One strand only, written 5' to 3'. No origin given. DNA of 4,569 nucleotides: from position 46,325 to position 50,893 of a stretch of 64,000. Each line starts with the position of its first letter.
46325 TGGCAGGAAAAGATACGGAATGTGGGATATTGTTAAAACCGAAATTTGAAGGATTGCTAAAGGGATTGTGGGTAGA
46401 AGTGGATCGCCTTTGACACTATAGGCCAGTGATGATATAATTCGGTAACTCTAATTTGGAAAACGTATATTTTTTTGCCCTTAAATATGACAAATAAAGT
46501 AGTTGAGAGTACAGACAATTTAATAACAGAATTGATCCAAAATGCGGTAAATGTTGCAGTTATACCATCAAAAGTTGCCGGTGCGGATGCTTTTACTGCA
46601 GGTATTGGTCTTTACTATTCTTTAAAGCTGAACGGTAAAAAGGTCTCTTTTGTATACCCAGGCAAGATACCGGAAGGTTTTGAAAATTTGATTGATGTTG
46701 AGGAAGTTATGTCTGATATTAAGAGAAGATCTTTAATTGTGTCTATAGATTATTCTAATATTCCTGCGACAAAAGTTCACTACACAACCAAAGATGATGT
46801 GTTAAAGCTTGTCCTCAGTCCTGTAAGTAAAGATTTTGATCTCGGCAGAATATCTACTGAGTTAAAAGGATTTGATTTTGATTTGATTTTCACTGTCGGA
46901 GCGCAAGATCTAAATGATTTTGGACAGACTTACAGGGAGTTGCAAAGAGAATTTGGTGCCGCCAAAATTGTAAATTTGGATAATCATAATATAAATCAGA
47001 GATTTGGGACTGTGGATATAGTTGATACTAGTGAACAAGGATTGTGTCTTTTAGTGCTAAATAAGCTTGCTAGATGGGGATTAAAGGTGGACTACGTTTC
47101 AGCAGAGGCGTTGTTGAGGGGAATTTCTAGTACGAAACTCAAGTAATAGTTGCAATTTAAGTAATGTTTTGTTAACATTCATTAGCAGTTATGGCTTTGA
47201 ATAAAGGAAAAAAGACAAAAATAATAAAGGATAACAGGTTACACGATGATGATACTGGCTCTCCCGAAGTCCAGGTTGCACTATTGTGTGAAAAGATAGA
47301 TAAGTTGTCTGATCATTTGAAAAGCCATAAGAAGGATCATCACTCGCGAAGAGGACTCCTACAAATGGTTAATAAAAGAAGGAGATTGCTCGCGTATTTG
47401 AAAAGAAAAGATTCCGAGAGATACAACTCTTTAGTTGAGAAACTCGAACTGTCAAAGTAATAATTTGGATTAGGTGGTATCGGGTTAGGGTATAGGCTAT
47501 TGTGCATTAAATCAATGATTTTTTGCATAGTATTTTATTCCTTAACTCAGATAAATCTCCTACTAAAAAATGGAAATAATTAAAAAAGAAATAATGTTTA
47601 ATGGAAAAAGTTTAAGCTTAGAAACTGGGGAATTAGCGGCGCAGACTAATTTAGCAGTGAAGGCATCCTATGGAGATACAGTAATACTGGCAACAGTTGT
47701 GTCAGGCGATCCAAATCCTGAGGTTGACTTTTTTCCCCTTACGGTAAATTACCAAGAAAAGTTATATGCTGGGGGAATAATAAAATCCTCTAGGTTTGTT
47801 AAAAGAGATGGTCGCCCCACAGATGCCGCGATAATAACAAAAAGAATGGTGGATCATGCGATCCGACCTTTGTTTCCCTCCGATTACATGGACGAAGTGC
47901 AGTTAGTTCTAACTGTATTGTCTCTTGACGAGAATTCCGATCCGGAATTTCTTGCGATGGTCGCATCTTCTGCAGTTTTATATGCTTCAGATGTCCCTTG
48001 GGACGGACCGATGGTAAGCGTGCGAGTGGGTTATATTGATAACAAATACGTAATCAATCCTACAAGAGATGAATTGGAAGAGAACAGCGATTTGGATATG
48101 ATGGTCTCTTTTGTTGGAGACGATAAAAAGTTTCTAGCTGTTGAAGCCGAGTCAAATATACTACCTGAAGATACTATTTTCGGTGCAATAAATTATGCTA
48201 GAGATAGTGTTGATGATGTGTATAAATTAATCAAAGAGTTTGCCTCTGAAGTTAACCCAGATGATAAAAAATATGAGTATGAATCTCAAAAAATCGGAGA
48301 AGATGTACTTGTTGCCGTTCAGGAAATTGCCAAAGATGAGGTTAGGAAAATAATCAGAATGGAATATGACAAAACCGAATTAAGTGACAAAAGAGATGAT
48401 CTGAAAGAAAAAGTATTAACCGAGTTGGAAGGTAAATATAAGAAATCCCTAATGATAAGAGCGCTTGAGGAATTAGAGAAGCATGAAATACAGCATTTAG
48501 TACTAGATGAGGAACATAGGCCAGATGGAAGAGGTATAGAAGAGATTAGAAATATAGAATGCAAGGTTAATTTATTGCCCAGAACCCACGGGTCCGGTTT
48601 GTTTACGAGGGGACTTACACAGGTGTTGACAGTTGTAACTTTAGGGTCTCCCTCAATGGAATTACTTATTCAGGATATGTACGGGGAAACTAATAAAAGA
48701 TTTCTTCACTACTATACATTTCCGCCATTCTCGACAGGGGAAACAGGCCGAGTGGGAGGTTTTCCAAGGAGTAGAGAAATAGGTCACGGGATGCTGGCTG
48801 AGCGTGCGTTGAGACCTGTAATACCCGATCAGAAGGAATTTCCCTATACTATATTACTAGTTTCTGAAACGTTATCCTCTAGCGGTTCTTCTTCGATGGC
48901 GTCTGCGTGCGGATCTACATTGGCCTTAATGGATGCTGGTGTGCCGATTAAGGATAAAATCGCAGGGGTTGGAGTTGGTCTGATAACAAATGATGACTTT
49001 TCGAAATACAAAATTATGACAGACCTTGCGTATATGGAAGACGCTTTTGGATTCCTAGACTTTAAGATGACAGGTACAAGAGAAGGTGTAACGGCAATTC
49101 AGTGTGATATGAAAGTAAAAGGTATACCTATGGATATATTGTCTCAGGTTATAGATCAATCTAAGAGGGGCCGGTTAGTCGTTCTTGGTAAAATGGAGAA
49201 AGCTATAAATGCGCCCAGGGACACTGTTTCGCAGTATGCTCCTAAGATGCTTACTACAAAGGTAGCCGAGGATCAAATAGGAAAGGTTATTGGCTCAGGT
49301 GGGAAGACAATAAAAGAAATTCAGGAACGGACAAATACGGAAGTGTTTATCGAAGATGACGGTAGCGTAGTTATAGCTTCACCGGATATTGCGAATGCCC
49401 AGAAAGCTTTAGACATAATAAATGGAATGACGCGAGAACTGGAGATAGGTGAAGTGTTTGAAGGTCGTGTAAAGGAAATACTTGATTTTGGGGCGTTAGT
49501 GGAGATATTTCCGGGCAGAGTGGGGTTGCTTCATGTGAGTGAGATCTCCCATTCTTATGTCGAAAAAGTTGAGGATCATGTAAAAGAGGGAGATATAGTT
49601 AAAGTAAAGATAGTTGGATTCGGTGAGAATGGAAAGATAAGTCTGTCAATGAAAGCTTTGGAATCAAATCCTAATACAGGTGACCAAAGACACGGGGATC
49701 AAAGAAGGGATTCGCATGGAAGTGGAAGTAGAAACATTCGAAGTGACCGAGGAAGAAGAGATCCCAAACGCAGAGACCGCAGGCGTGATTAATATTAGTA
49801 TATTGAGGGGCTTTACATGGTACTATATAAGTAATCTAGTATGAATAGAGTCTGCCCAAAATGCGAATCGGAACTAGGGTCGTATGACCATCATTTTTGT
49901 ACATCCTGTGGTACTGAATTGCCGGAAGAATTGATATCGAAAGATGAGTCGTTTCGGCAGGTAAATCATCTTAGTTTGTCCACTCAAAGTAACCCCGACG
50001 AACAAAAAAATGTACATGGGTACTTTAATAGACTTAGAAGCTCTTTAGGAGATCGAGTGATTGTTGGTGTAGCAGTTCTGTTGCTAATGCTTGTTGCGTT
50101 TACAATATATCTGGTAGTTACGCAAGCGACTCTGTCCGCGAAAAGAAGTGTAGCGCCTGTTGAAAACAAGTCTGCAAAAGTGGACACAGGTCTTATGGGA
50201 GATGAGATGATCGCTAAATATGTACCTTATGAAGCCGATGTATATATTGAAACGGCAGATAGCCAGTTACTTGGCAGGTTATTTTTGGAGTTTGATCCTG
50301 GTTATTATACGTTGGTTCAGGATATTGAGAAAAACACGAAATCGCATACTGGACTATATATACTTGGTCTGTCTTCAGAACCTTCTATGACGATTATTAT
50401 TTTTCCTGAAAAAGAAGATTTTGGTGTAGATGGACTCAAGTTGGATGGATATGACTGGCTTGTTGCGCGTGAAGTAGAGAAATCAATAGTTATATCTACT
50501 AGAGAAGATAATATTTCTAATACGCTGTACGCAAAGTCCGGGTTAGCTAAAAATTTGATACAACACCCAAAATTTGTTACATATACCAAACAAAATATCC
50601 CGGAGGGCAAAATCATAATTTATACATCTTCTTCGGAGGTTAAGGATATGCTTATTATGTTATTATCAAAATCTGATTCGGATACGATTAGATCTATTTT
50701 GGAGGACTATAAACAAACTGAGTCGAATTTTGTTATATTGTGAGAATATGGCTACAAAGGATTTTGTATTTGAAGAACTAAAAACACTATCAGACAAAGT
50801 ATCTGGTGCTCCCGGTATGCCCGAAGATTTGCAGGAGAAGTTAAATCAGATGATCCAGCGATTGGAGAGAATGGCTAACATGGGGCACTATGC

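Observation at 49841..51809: Zn-ribbon membrane protein translationally coupled to a protease-less Lon ATPase module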

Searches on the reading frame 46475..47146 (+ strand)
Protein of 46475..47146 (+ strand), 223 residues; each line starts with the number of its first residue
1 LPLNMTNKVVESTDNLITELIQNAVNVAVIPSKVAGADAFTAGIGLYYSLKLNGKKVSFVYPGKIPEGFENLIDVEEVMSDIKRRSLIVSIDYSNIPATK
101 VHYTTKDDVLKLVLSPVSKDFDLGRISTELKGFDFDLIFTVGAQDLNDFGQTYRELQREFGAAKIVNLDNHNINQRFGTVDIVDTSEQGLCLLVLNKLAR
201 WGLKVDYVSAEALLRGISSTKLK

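Call 3: search_protein_families(library=pfam, proteins=[window:46475-47146:+], max_evalue=0.01)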
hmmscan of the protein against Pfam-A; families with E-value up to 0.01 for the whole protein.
window:46475-47146:+ (223 aa): 1 family
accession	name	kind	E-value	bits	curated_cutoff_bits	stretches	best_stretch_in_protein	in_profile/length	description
PF01368.27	DHH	-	0.00032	21.4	28.1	1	27-188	2-89/125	DHH family, N-terminal domain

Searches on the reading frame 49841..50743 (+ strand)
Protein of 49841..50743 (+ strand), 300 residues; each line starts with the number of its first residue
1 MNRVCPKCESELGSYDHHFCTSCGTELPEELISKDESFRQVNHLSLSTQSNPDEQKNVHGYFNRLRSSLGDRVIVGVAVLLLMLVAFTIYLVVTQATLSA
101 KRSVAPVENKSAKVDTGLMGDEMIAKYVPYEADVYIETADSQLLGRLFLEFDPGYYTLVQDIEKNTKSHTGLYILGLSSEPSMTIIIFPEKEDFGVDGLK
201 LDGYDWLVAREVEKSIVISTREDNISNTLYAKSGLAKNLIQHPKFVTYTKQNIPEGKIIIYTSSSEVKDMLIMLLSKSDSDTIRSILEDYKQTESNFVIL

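Call 3: search_protein_families(library=pfam, proteins=[window:49841-50743:+], max_evalue=0.01)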
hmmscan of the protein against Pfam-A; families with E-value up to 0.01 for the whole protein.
window:49841-50743:+ (300 aa): 4 families
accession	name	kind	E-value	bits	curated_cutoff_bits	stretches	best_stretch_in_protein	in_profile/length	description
PF18912.6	DZR_2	-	0.00036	20.7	27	1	3-34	22-53/56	Double zinc ribbon domain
PF08271.17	Zn_Ribbon_TF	-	0.00069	19.6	29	1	4-39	2-41/43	TFIIB zinc-binding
PF12773.13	DZR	-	0.0052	17.4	27.3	1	5-24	27-45/45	Double zinc ribbon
PF13240.11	Zn_Ribbon_1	-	0.0064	16.7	25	0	5-27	2-23/23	zinc-ribbon domain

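Call 4: search_protein_families(library=ncbifam, proteins=[window:49841-50743:+], max_evalue=0.01)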
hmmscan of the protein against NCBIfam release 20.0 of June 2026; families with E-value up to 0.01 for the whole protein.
window:49841-50743:+ (300 aa): 0 families

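Call 9: find_homologous_proteins(query=window:49841-50740:+)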
Query window:49841-50740:+ (300 aa): 2 proteins with E <= 0.001 among 1424 candidates.
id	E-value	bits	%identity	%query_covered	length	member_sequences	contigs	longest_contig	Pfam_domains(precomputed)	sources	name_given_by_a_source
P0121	8.8e-194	660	100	100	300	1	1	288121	-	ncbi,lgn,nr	ncbi:TFIIB-type zinc ribbon-containing protein [Patescibacteria group bacterium]|nr:TFIIB-type zinc 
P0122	1.9e-67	245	58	62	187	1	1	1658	-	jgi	jgi:hypothetical protein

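Call 24: find_homologous_proteins(query=A2, max_evalue=0.001)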
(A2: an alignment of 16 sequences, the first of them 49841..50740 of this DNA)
Query A2 (16 sequences) (300 aa, profile of the alignment): 5 proteins with E <= 0.001 among 8000 candidates.
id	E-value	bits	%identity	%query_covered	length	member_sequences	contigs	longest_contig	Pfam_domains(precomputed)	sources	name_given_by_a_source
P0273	6.3e-88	313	32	17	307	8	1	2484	-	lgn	-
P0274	5.6e-86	307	32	17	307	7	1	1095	-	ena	-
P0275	7.8e-85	303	42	8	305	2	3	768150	-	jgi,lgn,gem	-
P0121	2.2e-82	295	100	100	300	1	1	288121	-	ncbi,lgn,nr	ncbi:TFIIB-type zinc ribbon-containing protein [Patescibacteria group bacterium]|nr:TFIIB-type zinc 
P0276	9.1e-79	283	40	8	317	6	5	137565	-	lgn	-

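Call 35: predict_structure(alignment_id=A3)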
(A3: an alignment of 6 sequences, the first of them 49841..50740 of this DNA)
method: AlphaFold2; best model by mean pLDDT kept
length: 300 residues; sequences in the alignment: 6
mean_pLDDT: 61.2   pTM: 0.48
mean pLDDT of the five models: 61.2, 57.3, 43.7, 41.0, 40.0
residues with pLDDT >= 90: 0; 70-90: 138; 50-70: 67; < 50: 95
segments of 3 or more residues with pLDDT < 50: 34-72, 98-126, 231-254
pLDDT, mean of each block of 10 residues (from residue 1): 72 63 65 41 28 38 43 61 79 56 31 26 41 75 77 74 67 71 75 71 78 77 67 39 39 57 82 83 85 75
secondary structure, 60 per line:
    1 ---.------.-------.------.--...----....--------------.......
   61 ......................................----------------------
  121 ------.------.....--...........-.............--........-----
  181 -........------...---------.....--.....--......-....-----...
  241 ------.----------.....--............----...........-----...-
elements in order: H36-39 H54-98 E134-138 H141-151 H153-165 E168-175 E182-189 E208-212 E215-219 H222-227 H229-232 E258-262 H265-276 H281-291 E297-299

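Call 41: fold_search(model_id=the predicted structure, library=pdb)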
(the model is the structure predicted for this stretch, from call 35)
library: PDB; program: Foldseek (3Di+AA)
matches with E <= 10: 429; with E <= 0.001: 0
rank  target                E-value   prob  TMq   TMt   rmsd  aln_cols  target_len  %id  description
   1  3k8j                  5.6e-02  0.69  0.27  0.31   8.2       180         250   12  Structure of crystal form III of TP0453 (released 2010-10-27)
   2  3k8i                  6.7e-02  0.63  0.26  0.31   6.5       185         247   11  Structure of crystal form IV of TP0453 (released 2010-10-27)
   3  3k8h_A                9.6e-02  0.72  0.26  0.30   6.8       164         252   10  Structure of crystal form I of TP0453 (released 2010-10-27)
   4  6m37_C                1.1e-01  0.35  0.18  0.34   6.6       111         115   13  The crystal structure of B. subtilis RsbV/RsbW complex in the hexagonal crystal form (released 2020-07-15)
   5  3k8h_B                1.5e-01  0.60  0.26  0.30   7.3       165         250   10  Structure of crystal form I of TP0453 (released 2010-10-27)
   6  2plg_B                2.2e-01  0.13  0.12  0.21  11.6       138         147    9  Crystal structure of T110839 protein from Synechococcus elongatus (released 2007-05-01)
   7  2plg_A                3.5e-01  0.11  0.12  0.20  10.1       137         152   10  Crystal structure of T110839 protein from Synechococcus elongatus (released 2007-05-01)
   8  6ycq_A                3.5e-01  0.03  0.11  0.10  20.3       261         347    8  Crystal structure of the DNA binding domain of Arabidopsis thaliana Auxin Response Factor 1 (AtARF1) in complex with H (released 2020-09-09)
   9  2bsh_B                5.0e-01  0.10  0.13  0.26  10.9       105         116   13  Crystal structure of the type III secretion chaperone SycT from Yersinia enterocolitica (crystal form 2) (released 2005-08-15)
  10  1tid_C                5.3e-01  0.41  0.21  0.40   6.1       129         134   10  Crystal Structures of the ADP and ATP bound forms of the Bacillus Anti-sigma factor SpoIIAB in complex with the Anti-a (released 2004-06-15)
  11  2r8f                  9.5e-01  0.06  0.14  0.14  16.6       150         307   10  Crystal structure of H225A NSP2 and ATP-gS complex (released 2007-10-23)
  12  2r7j                  1.0e+00  0.08  0.16  0.16  18.0       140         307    8  Crystal Structure of rotavirus non structural protein NSP2 with H225A mutation (released 2007-10-23)
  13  8jzt_B                1.1e+00  0.35  0.21  0.42   5.4       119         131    8  The sigF and anti-sigma factor complex (released 2024-10-16)
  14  8jzt_D                1.1e+00  0.35  0.21  0.42   5.4       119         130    8  The sigF and anti-sigma factor complex (released 2024-10-16)
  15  4gsl_D                1.1e+00  0.12  0.15  0.23  13.2        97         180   18  Crystal structure of an Atg7-Atg3 crosslinked complex (released 2012-11-14)
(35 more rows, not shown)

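Call 53: search_protein_families(library=pfam, alignment_id=A2, max_evalue=0.1)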
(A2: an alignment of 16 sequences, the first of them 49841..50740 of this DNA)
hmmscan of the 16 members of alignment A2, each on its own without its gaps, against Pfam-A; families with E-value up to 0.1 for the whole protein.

A. member 1, window:49841-50740:+ (300 aa): 6 families
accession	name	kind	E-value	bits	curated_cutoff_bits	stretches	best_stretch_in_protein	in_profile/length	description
PF18912.6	DZR_2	-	0.00036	20.7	27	1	3-34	22-53/56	Double zinc ribbon domain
PF08271.17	Zn_Ribbon_TF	-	0.00069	19.6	29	1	4-39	2-41/43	TFIIB zinc-binding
PF12773.13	DZR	-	0.0052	17.4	27.3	1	5-24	27-45/45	Double zinc ribbon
PF13240.11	Zn_Ribbon_1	-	0.0064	16.7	25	1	5-27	2-23/23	zinc-ribbon domain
PF19967.4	VMAP-M5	-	0.015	15.7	27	1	249-282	48-81/136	vWA-MoxR associated protein middle region (VMAP-M) 5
PF24460.1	DUF7575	-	0.056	13.3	28.5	1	4-28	5-28/28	Domain of unknown function (DUF7575)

B. families by the number of members that match (of 16 scanned): 24 families
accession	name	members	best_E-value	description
PF12773.13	DZR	14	0.0022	Double zinc ribbon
PF08271.17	Zn_Ribbon_TF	12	1.4e-05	TFIIB zinc-binding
PF18912.6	DZR_2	12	0.00036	Double zinc ribbon domain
PF13248.11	Zn_ribbon_3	11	0.00093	zinc-ribbon domain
PF24460.1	DUF7575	10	0.0018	Domain of unknown function (DUF7575)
PF13240.11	Zn_Ribbon_1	8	0.0002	zinc-ribbon domain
PF08772.16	Zn_ribbon_NOB1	6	0.00086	Nin one binding (NOB1) Zn-ribbon like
PF10571.15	UPF0547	4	0.011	Uncharacterised protein family UPF0547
PF14446.12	Prok-RING_1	4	0.016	Prokaryotic RING finger family 1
PF05458.17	Siva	2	0.037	Cd27 binding protein (Siva)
PF18439.7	zf_UBZ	2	0.047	Ubiquitin-Binding Zinc Finger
PF17189.10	Glyco_hydro_30C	1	0.0061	Glycosyl hydrolase family 30 beta sandwich domain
PF10183.14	ESSS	1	0.0087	ESSS subunit of NADH:ubiquinone oxidoreductase (complex I)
PF07282.18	Cas12f1-like_TNB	1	0.012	Cas12f1-like, TNB domain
PF19967.4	VMAP-M5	1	0.015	vWA-MoxR associated protein middle region (VMAP-M) 5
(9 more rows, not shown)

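Call 54: search_solved_structures(query=A2, max_evalue=10)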
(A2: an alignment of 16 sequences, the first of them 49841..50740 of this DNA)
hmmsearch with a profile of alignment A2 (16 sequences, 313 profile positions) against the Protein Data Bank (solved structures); distinct sequences matched with E-value up to 10: 27.
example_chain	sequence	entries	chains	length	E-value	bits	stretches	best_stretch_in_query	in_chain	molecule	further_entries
8qah_A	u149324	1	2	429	0.00046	22.8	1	49-111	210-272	sc-CC-8-58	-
8qai_A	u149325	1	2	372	0.0081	18.7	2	47-116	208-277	sc-CC-7-LI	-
24st_B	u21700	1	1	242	0.017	17.6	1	122-190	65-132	Beta chain 14D7 TCR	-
8qag_A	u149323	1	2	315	0.063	15.7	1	46-117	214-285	sc-CC-6-95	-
9i1i_A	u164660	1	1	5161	0.073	15.5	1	6-43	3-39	E3 ubiquitin-protein ligase RNF213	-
7oik_A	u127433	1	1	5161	0.073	15.5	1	6-43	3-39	E3 ubiquitin-protein ligase RNF213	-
4fxs_A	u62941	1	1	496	0.3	13.5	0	224-285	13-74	Inosine-5'-monophosphate dehydrogenase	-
9vkp_b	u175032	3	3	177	0.37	13.2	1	70-120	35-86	ATP synthase subunit b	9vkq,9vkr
2jne_A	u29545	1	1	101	0.63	12.4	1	2-29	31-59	Hypothetical protein yfgJ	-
9t5t_X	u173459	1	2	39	0.65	12.4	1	65-95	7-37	Photosystem II reaction center protein X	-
2gu3_A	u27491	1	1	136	0.73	12.2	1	164-236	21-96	YpmB protein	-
6xsu_A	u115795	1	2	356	0.83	12.1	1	112-165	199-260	GH5-4 broad specificity endoglucanase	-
7oqy_Y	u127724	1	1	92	0.97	11.8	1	4-26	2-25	DNA-directed RNA polymerase, subunit M (RpoM-2)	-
3mjh_B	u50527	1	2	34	1.1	11.7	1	5-20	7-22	Early endosome antigen 1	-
3o6f_D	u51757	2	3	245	1.4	11.3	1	104-189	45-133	T-cell receptor beta-1 chain C region | T-cell receptor beta chain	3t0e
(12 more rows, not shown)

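Call 65: search_protein_families(library=padloc, proteins=[window:49841-50740:+], max_evalue=0.01)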
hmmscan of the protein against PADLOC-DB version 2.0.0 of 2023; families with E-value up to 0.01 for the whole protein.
window:49841-50740:+ (300 aa): 0 families
